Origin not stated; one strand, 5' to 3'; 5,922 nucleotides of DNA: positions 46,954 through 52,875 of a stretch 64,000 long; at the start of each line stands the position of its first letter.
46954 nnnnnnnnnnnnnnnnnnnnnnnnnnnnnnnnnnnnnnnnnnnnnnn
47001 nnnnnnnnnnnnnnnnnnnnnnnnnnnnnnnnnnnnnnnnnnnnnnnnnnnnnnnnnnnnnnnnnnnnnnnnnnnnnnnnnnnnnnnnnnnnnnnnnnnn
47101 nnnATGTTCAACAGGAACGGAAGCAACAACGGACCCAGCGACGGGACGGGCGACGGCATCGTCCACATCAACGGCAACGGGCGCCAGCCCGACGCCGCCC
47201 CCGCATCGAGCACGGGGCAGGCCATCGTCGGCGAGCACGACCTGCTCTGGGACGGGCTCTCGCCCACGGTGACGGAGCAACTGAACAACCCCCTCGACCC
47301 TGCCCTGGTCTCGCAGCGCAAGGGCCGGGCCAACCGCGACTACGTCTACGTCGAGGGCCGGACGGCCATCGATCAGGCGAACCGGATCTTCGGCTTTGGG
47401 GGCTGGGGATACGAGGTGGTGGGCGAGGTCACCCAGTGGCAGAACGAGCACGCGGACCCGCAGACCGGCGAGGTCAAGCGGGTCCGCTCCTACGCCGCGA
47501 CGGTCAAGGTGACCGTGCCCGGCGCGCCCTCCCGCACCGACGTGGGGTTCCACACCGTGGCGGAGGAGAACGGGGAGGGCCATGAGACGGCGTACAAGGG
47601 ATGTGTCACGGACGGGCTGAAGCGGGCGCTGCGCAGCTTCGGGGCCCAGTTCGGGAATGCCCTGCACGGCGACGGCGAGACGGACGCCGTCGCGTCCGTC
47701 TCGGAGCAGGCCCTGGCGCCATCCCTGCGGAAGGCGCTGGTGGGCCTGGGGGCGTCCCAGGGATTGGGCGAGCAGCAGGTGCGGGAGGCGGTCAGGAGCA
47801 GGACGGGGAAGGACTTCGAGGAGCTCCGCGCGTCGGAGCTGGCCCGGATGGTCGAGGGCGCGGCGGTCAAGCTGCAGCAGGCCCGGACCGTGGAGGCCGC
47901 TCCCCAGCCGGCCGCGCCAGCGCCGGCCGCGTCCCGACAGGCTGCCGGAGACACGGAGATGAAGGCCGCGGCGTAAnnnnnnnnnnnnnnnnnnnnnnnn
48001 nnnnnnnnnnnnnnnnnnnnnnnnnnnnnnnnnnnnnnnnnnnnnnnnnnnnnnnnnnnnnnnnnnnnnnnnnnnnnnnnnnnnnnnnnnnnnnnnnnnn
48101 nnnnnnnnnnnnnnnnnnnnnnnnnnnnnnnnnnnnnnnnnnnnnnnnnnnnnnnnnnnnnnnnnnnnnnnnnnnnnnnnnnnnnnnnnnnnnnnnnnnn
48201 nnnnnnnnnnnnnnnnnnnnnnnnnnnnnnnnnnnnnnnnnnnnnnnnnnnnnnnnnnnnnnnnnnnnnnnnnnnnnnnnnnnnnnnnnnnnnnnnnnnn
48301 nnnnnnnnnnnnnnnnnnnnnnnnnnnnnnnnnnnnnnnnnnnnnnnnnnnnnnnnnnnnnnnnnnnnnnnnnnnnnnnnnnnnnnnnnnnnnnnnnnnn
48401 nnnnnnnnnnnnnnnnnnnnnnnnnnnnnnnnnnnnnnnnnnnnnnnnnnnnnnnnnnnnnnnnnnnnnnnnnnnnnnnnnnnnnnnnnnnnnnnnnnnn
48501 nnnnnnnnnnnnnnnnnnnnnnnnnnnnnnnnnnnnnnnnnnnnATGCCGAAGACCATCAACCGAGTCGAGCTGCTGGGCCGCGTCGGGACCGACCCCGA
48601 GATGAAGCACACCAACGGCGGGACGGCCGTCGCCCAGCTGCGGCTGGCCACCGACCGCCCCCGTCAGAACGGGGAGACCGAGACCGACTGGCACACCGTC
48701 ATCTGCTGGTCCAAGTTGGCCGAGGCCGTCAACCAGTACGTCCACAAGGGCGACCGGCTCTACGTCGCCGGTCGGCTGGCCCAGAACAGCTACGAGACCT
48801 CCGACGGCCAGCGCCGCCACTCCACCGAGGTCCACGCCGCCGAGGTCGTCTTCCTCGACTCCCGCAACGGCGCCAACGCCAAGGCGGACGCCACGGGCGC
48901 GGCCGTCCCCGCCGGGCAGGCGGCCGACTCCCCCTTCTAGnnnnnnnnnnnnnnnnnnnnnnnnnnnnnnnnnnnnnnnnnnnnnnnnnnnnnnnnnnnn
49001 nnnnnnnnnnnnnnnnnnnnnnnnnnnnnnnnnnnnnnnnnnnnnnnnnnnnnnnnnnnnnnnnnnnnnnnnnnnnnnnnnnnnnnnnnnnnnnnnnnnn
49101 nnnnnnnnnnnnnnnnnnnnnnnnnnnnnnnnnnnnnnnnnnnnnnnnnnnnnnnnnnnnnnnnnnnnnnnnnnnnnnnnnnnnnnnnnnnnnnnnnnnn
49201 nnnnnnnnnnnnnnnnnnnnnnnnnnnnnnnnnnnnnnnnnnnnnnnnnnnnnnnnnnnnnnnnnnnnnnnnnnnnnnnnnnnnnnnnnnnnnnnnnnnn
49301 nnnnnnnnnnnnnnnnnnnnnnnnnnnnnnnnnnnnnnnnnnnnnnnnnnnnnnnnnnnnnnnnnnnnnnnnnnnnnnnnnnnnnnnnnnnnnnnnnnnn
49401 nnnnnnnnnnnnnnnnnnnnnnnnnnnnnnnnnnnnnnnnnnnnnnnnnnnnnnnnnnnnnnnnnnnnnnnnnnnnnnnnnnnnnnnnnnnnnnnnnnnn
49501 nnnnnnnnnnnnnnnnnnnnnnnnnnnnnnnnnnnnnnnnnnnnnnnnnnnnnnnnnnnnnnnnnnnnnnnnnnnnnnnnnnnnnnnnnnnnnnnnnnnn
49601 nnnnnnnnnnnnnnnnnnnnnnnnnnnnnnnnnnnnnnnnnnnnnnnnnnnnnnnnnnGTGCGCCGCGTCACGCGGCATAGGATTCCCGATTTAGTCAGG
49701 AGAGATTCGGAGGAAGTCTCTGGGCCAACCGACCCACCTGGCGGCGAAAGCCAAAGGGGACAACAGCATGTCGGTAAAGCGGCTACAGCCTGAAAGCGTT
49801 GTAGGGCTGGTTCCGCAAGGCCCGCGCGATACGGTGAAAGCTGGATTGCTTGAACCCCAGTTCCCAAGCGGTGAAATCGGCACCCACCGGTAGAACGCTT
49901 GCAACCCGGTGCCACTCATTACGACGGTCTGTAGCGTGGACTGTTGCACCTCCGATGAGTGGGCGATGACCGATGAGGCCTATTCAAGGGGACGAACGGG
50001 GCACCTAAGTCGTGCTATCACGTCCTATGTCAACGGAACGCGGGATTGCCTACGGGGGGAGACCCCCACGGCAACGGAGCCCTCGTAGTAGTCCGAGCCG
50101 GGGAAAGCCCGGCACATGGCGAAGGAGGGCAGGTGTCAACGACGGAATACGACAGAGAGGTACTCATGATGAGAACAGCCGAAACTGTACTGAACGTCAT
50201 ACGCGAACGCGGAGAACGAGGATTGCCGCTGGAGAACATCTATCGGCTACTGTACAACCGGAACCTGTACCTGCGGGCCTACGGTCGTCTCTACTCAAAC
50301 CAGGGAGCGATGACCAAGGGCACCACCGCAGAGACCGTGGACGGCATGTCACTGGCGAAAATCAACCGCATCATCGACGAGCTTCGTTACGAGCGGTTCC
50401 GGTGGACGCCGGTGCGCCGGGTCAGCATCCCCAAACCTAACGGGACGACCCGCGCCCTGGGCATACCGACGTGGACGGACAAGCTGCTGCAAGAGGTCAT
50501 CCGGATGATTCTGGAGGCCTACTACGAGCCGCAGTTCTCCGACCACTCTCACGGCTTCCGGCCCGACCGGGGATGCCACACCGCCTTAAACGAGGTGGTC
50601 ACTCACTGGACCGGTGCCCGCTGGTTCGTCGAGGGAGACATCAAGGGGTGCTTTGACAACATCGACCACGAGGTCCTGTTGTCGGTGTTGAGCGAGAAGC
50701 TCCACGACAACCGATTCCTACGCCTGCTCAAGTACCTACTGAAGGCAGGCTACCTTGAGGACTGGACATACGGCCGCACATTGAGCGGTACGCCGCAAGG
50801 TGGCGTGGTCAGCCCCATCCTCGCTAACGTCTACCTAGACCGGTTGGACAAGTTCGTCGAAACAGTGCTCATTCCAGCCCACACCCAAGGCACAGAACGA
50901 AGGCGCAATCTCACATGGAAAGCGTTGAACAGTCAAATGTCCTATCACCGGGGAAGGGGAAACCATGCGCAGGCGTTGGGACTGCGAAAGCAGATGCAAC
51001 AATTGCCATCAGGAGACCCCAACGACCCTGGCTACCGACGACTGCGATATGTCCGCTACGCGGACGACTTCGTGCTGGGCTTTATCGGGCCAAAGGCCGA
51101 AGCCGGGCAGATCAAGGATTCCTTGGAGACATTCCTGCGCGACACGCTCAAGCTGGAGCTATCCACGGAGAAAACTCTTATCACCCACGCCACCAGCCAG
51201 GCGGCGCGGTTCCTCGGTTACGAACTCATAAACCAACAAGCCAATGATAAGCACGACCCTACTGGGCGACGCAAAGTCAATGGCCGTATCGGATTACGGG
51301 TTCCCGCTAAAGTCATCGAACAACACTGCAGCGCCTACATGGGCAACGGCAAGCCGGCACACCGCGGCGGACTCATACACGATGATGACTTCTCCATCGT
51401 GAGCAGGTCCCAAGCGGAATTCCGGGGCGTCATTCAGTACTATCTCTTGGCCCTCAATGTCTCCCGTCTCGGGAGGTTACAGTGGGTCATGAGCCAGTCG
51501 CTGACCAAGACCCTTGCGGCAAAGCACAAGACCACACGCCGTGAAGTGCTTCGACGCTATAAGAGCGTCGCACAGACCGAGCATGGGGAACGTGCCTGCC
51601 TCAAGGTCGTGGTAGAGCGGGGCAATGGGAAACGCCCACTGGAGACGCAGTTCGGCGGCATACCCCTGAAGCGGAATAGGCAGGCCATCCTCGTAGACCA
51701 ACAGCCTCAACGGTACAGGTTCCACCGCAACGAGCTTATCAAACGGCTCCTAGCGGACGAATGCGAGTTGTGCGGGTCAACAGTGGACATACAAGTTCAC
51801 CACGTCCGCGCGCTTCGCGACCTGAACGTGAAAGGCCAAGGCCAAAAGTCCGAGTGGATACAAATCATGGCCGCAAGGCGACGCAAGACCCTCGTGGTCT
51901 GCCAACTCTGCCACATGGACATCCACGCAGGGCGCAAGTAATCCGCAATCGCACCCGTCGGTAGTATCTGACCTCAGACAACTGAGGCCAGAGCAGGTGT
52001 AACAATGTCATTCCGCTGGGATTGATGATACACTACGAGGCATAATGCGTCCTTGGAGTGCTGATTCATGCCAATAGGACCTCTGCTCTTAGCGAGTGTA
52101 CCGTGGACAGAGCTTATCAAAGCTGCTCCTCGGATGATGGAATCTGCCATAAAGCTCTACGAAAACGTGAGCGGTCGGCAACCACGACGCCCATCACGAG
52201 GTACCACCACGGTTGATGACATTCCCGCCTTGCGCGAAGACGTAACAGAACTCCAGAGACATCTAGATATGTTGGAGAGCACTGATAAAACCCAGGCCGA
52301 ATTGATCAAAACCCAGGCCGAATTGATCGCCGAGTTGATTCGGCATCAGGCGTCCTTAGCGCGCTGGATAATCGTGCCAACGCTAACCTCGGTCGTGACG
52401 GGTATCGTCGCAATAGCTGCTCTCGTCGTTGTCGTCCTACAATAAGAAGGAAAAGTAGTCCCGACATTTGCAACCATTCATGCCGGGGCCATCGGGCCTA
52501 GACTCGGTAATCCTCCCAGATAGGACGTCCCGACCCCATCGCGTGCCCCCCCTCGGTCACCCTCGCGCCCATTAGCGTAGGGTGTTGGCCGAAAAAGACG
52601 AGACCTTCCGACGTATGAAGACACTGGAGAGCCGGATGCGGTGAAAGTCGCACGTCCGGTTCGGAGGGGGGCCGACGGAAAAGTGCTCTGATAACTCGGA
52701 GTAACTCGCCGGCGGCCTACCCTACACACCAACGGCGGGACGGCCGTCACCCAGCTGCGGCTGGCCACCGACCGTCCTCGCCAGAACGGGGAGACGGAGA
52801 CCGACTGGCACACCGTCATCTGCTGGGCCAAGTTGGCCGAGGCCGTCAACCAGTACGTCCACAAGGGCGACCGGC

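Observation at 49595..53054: Group II intron splitting the third ssb copy; the intact copies differ exactly at the predicted IBS1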

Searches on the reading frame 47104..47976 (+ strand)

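Call 12: search_protein_families(library=pfam, proteins=[window:47104-47976:+], max_evalue=0.001)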
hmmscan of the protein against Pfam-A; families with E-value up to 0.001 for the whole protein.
window:47104-47976:+ (290 aa): 1 family
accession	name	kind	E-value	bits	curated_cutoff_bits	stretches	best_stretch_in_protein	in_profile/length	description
PF04098.21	Rad52_Rad22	-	5.4e-26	91.8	20.3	1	55-201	4-148/153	Rad52/22 family double-strand break repair protein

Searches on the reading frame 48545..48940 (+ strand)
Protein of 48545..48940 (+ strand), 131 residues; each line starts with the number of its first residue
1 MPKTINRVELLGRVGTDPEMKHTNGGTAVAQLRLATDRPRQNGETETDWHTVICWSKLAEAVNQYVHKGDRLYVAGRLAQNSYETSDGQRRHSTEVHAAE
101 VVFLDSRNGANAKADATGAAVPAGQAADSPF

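Call 5: search_protein_families(library=pfam, proteins=[window:48545-48940:+], max_evalue=0.01)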
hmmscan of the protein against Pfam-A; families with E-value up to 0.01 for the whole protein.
window:48545-48940:+ (131 aa): 1 family
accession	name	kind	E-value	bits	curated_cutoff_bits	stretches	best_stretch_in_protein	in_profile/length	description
PF00436.31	SSB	-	5.8e-31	107.1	26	1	5-104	1-104/104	Single-strand binding protein family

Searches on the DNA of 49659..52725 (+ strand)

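Call 7: search_dna_similar(query=window:49659-52725:+, collection=plasmids, mode=distant, max_rows=25)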
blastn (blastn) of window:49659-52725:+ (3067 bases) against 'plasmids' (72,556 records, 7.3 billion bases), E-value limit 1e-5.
Records with a match: 284; places in all: 383; records where one place covers at least 80% of the query: 0.
Best place of each record, by identity: 95-99% 13; 90-95% 49; 80-90% 164; 60-80% 58.
By first word of the organism name: Bacillus 103; Streptomyces 48; Rhodococcus 16; Sphingobium 11; Escherichia 9; Sinorhizobium 8; Mesorhizobium 6; Priestia 6; Novosphingobium 6; Enterobacter 5; and 38 more.
By predicted mobility (MOB-suite, as given by PLSDB): non-mobilizable 157; conjugative 67; mobilizable 60.
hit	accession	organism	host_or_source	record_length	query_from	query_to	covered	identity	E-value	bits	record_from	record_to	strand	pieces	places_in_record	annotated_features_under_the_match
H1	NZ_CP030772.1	Streptomyces sp. YIM 121038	pure culture,soil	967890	1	3063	77%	65.4%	2e-96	426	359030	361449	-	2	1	reverse transcriptase domain-containing protein | transposase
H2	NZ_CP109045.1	Streptomyces halstedii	-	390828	25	2276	73%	66.3%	3e-140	508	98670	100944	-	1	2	none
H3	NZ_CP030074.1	Streptomyces cadmiisoli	Whole organism,soil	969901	25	2276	73%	64.8%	4e-87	331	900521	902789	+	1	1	reverse transcriptase/maturase family protein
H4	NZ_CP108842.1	Streptomyces chartreusis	-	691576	25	2276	73%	64.7%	2e-92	350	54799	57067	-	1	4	reverse transcriptase domain-containing protein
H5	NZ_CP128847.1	Streptomyces flavofungini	pure culture,Pear garden topsoil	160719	25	2245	72%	65.1%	4e-100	374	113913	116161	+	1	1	none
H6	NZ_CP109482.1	Streptomyces sp. NBC_01450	-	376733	182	3062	61%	68.5%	1e-100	619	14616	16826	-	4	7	reverse transcriptase domain-containing protein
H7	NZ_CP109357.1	Streptomyces sp. NBC_01562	-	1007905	78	2245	60%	66.8%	5e-92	481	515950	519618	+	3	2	record has no annotation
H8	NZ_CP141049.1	Microvirga lotononidis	-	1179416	61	1874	59%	65.6%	6e-98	368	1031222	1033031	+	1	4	none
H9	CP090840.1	Streptomyces viridifaciens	Whole organism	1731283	25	2244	56%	67.4%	9e-121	511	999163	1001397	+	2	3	maturase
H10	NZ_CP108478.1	Streptomyces mirabilis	-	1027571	78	1833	54%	66.7%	8e-96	430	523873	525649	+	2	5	record has no annotation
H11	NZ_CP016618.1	Microvirga ossetica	Vicia alpestris,cell culture,nodules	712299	157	1836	51%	66.6%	2e-53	422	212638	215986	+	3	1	reverse transcriptase/maturase family protein | group II intron reverse transcriptase/maturase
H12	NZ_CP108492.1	Streptomyces sp. NBC_01243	-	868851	25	1565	50%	66.1%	4e-100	375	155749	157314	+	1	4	reverse transcriptase/maturase family protein | IS5 family transposase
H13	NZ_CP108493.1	Streptomyces sp. NBC_01243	-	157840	25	1565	50%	66.0%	5e-99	370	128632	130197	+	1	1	reverse transcriptase/maturase family protein | IS5 family transposase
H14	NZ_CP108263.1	Streptomyces sp. NBC_00053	-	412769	25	1565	50%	66.0%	5e-99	370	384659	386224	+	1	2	reverse transcriptase/maturase family protein | IS5 family transposase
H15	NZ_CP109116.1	Streptomyces sp. NBC_01768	-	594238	25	1565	50%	66.0%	2e-97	366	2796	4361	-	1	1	reverse transcriptase/maturase family protein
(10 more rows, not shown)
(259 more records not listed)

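Call 8: search_dna_similar(query=window:49659-52725:+, collection=phages, mode=distant, max_rows=25)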
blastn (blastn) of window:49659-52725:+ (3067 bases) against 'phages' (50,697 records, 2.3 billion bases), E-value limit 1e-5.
Records with a match: 3; places in all: 3; records where one place covers at least 80% of the query: 0.
Best place of each record, by identity: 80-90% 1; 60-80% 2.
By first word of the organism name: Streptococcus 2; phage 1.
By host as written in the record: Streptococcus gallolyticus BSJ27 1; Streptococcus gallolyticus BSJ31 1; - 1.
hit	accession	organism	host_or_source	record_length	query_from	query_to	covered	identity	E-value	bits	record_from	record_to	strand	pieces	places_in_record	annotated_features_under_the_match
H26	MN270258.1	Streptococcus phage phi-SgaBSJ27_rum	Streptococcus gallolyticus BSJ27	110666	342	3025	7%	76.5%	2e-15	154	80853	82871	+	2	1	retron-type RNA-directed DNA polymerase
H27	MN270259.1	Streptococcus phage phi-SgaBSJ31_rum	Streptococcus gallolyticus BSJ31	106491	342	3025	7%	76.5%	2e-15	154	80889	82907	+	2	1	retron-type RNA-directed DNA polymerase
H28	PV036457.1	phage IMGVR 15682261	human feces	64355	416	478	2%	81.0%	3e-6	61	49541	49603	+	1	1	hypothetical protein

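Call 46: search_rna_families(sources=[L082, L083, L084], threshold=gathering)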
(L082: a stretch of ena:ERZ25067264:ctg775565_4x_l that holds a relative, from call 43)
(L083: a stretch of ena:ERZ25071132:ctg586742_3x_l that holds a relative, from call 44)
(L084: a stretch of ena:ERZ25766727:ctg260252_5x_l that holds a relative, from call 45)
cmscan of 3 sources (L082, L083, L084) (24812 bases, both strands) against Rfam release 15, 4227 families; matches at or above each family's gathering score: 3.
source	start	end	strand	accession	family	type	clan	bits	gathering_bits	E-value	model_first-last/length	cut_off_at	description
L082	4533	4630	+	RF00029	Intron_gpII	Intron;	-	63.8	40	1.2e-10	1-77/77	no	Group II catalytic intron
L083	4794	4892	+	RF00029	Intron_gpII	Intron;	-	60.4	40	8.6e-10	1-77/77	no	Group II catalytic intron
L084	4481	4578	+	RF00029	Intron_gpII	Intron;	-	43.8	40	1e-05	1-77/77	no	Group II catalytic intron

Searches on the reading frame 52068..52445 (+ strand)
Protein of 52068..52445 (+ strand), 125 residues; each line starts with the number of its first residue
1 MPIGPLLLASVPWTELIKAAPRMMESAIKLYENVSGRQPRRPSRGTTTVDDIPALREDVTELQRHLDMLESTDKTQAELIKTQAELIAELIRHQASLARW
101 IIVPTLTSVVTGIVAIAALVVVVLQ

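Call 5: search_protein_families(library=pfam, proteins=[window:52068-52445:+], max_evalue=0.01)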
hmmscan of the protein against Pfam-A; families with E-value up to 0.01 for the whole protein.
window:52068-52445:+ (125 aa): 1 family
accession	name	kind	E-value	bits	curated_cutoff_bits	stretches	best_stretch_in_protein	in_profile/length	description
PF04382.18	SAB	-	0.0019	18.7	27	0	68-90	1-22/50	SAB domain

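Call 42: find_homologous_proteins(query=window:52068-52445:+, max_evalue=0.001)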
Query window:52068-52445:+ (125 aa): 3 proteins with E <= 0.001 among 82 candidates.
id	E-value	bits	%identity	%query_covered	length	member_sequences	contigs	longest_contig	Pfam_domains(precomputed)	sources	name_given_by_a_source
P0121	2.7e-50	187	73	90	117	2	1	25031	-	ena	-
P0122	1.6e-36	143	59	100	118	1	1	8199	-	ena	-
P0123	2.7e-33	132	58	100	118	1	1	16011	-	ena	-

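Call 43: find_encoding_contigs(protein=P0121, flank=4000, max_places=2)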
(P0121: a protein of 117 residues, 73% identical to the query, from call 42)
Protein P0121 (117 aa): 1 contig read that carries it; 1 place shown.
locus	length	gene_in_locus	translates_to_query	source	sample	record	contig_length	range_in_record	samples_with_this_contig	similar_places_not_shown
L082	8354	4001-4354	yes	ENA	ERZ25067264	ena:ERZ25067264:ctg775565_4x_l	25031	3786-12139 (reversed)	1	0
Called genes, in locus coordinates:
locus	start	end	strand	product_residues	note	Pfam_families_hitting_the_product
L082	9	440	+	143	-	-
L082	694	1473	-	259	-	-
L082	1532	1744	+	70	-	PF04166:PdxA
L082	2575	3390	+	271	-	PF03807:F420_oxidored, PF14748:P5CR_dimer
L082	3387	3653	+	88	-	PF02325:CCB3_YggT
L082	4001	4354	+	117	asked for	-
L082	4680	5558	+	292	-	PF02645:DegV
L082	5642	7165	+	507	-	PF02789:Peptidase_M17_N, PF00883:Peptidase_M17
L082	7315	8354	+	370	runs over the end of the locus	-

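Call 44: find_encoding_contigs(protein=P0122, flank=4000, max_places=2)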
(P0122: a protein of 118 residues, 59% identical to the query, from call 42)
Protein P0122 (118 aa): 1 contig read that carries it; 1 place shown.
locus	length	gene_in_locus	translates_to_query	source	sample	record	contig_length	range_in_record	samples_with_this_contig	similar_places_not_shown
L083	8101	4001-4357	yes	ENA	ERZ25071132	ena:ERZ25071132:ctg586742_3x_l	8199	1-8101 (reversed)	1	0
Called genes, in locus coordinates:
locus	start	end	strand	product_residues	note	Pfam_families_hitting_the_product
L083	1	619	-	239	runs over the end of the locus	?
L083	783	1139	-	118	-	-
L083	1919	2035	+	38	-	-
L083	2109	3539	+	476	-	PF00078:RVT_1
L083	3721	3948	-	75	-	-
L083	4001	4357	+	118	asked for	-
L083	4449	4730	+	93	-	-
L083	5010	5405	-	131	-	-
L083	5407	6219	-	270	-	-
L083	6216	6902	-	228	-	-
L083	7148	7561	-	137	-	PF04991:LicD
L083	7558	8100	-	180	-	?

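Call 45: find_encoding_contigs(protein=P0123, flank=4000, max_places=2)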
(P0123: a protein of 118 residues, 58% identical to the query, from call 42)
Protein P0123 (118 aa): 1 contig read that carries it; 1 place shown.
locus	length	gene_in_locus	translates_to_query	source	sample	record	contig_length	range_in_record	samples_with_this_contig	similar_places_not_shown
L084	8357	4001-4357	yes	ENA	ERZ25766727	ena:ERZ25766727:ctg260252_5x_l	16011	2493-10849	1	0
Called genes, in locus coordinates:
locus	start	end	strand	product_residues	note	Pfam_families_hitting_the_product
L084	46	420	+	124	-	PF02675:AdoMet_dc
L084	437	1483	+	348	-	PF17284:Spermine_synt_N, PF01564:Spermine_synth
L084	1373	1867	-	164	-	PF01396:Zn_ribbon_Top1 (weak)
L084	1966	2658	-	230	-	PF00756:Esterase (faint), PF02230:Abhydrolase_2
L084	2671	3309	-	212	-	PF23023:Anti-Pycsar_Apyc1 (weak), PF00753:Lactamase_B, PF12706:Lactamase_B_2 (weak)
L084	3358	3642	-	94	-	-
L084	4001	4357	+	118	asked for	-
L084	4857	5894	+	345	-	PF08240:ADH_N, PF00107:ADH_zinc_N, PF13602:ADH_zinc_N_2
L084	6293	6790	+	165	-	PF00210:Ferritin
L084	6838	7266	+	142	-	-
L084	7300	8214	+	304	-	PF03602:Cons_hypoth95 (faint), PF01555:N6_N4_Mtase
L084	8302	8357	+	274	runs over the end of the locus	PF13489:Methyltransf_23, PF13847:Methyltransf_31 (weak), PF08241:Methyltransf_11, PF08242:Methyltransf_12, PF13649:Methyltransf_25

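Call 67: search_protein_families(library=pfam, proteins=[window:52068-52445:+], max_evalue=0.01)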
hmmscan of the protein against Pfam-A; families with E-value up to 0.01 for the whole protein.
window:52068-52445:+ (125 aa): 1 family
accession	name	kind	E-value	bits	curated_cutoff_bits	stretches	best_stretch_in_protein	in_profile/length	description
PF04382.18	SAB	-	0.0019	18.7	27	0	68-90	1-22/50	SAB domain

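Call 68: search_protein_families(library=padloc, proteins=[window:52068-52445:+], max_evalue=0.01)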
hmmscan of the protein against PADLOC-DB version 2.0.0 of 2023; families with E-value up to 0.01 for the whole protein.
window:52068-52445:+ (125 aa): 0 families
